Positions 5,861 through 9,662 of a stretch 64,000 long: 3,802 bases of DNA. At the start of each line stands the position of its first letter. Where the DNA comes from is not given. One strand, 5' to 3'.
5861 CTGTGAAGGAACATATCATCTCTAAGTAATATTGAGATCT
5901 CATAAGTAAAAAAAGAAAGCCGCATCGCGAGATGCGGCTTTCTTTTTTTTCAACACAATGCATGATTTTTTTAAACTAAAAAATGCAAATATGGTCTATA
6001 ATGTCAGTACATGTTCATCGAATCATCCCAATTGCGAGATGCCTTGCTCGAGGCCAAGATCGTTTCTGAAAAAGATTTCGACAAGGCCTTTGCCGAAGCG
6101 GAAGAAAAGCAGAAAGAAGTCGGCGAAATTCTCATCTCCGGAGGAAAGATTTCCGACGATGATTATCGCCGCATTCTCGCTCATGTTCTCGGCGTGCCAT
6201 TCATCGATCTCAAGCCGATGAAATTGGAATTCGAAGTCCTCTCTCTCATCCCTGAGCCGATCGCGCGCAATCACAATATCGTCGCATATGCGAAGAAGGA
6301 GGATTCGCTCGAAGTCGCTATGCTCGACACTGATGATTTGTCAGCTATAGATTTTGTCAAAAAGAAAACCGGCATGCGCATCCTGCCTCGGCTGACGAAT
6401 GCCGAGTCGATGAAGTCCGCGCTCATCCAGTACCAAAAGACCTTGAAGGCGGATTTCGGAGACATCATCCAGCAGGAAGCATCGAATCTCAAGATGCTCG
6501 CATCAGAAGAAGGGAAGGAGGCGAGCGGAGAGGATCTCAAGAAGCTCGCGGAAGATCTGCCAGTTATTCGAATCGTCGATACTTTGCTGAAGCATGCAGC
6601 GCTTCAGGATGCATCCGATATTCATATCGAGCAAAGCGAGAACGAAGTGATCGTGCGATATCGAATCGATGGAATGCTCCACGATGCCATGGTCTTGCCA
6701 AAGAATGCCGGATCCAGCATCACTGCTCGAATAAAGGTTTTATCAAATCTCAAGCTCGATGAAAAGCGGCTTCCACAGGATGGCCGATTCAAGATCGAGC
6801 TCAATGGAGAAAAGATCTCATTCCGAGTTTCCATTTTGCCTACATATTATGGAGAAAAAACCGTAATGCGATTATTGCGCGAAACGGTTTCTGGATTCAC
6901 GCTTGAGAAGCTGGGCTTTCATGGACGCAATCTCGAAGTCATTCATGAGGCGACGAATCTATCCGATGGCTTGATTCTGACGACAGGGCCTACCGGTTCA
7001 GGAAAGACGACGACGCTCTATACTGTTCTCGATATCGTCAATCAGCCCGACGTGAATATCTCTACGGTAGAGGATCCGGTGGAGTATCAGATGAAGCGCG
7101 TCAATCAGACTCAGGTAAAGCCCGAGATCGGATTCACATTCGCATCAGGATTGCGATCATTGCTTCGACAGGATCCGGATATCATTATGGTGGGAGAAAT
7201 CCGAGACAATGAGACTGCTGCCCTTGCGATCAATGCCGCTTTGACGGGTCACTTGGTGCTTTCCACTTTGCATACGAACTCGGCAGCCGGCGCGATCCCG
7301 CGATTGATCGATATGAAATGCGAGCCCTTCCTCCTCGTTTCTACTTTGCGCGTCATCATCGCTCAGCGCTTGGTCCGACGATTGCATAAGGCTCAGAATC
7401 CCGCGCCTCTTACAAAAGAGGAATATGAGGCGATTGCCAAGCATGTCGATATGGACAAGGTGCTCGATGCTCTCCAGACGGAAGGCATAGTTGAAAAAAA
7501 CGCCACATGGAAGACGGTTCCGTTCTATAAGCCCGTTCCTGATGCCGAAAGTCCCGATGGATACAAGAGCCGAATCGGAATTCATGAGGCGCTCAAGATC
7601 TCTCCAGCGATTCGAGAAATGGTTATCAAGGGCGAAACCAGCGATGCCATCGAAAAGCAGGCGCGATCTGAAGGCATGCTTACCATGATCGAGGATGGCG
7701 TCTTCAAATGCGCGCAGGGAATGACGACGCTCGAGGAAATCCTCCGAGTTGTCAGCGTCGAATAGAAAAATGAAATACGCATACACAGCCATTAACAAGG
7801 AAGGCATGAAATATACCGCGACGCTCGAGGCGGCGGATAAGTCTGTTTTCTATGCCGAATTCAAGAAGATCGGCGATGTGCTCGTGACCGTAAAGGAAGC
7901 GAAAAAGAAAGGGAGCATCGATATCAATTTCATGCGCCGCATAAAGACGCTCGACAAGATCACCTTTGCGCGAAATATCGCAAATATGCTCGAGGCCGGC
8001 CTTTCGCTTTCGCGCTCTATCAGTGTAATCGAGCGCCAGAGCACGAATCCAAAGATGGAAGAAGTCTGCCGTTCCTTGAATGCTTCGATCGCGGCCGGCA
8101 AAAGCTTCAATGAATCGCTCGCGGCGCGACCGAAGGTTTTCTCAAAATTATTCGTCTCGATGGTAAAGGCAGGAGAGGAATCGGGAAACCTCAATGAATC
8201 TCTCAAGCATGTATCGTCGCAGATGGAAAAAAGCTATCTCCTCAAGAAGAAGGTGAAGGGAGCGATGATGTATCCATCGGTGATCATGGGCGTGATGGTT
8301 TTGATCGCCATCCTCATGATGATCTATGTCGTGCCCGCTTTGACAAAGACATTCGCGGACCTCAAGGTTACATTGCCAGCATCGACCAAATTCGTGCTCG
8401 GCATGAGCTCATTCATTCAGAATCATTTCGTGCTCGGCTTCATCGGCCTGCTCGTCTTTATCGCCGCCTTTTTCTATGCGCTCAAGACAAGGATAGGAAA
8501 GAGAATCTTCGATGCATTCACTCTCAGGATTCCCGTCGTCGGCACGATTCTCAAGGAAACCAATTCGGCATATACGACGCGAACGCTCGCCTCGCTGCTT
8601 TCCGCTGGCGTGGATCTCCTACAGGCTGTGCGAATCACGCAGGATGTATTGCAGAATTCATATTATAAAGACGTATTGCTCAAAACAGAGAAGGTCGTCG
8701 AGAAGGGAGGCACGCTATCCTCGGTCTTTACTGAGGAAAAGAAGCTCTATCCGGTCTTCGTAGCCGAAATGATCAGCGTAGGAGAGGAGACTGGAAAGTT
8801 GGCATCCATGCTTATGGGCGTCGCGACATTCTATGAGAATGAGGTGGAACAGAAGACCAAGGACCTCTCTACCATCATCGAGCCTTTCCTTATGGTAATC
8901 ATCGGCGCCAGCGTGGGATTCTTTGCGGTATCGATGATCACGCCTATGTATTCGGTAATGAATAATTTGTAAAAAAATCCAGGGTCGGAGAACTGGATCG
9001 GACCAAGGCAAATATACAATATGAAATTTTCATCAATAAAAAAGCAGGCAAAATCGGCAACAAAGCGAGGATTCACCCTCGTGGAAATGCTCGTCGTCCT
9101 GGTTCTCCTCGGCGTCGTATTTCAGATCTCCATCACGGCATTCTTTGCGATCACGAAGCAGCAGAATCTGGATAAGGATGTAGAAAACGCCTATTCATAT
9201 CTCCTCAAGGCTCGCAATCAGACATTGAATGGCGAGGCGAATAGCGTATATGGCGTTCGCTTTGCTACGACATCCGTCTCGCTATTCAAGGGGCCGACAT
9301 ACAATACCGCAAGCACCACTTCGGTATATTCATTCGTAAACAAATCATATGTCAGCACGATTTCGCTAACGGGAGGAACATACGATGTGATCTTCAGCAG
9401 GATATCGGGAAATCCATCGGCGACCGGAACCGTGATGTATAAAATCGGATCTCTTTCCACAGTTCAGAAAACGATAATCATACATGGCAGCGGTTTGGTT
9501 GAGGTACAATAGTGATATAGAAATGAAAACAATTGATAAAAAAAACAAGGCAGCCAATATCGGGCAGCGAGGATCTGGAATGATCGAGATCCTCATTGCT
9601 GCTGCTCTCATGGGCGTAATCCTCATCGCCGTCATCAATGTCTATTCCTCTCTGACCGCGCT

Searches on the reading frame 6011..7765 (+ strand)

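Call 9: search_protein_families(library=pfam, proteins=[window:6011-7765:+], max_evalue=0.001)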
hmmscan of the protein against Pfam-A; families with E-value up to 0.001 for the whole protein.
window:6011-7765:+ (584 aa): 2 families
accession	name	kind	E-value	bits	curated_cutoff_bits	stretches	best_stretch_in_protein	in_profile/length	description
PF00437.27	T2SSE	-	6.4e-118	394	24.9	1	180-579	3-370/370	Type II/IV secretion system protein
PF05157.20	MshEN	-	6e-13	49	23.1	1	60-145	1-87/90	MshEN domain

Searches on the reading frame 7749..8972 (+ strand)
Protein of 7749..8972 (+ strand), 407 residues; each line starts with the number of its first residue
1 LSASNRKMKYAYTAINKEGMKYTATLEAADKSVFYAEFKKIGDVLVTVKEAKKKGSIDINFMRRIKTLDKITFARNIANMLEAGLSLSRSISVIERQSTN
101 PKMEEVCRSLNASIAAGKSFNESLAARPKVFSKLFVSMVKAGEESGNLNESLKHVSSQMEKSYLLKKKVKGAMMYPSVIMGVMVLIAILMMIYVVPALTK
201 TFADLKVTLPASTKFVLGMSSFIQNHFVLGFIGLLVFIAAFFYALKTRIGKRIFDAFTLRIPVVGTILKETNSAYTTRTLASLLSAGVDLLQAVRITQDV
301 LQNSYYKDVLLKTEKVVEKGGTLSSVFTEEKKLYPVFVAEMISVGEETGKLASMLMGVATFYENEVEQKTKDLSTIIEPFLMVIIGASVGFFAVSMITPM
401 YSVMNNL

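Call 9: search_protein_families(library=pfam, proteins=[window:7749-8972:+], max_evalue=0.001)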
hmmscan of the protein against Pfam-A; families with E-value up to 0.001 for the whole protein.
window:7749-8972:+ (407 aa): 1 family
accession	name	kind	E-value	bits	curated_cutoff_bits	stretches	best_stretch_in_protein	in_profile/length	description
PF00482.28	T2SSF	-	1e-55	187.5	25.2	2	73-196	1-125/125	Type II secretion system (T2SS), protein F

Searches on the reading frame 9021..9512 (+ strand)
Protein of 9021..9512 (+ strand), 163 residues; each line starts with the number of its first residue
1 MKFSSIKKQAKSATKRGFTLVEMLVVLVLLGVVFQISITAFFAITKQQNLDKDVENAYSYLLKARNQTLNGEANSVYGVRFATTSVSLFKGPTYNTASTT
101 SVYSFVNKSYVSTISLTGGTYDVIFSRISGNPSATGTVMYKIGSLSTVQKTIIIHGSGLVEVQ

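Call 9: search_protein_families(library=pfam, proteins=[window:9021-9512:+], max_evalue=0.001)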
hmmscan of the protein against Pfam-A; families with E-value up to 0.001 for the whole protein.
window:9021-9512:+ (163 aa): 1 family
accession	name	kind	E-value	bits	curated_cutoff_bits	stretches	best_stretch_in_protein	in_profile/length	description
PF07963.17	N_methyl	-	2.5e-07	30.4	21.2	1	15-33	4-22/27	Prokaryotic N-terminal methylation motif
